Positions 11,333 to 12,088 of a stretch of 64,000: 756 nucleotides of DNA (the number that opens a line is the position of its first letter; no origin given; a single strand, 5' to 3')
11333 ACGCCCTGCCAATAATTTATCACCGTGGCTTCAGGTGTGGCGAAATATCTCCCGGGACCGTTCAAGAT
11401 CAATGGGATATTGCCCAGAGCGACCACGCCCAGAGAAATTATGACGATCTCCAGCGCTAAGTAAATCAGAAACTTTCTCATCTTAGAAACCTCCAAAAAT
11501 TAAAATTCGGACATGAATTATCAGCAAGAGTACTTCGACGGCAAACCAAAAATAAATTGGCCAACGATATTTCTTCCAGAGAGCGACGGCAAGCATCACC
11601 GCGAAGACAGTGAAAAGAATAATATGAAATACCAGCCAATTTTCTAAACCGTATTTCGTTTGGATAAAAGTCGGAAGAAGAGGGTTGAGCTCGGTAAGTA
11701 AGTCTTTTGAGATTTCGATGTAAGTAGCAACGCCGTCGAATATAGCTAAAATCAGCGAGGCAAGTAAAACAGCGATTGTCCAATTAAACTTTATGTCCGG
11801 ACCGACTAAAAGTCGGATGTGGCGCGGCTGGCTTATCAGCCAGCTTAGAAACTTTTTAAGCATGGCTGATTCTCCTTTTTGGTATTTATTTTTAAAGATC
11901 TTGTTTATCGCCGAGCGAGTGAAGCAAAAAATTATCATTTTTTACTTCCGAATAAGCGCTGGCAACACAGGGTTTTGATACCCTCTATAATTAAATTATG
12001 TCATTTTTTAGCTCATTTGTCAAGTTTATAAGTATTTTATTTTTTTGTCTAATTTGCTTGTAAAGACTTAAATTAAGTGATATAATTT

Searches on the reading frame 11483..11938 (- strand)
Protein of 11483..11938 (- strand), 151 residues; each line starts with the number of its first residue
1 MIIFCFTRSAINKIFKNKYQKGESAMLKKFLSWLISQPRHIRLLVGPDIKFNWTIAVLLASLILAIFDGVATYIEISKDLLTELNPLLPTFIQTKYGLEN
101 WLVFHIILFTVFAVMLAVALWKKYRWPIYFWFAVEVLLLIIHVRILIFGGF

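Call 95: search_protein_families(library=pfam, proteins=[window:11483-11938:-], max_evalue=0.001)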
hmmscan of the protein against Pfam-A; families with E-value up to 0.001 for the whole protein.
window:11483-11938:- (151 aa): 1 family
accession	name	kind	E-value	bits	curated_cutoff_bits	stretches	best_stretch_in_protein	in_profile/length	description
PF18902.5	DUF5658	-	1.2e-06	29.6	25.2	1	62-142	1-81/82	Domain of unknown function (DUF5658)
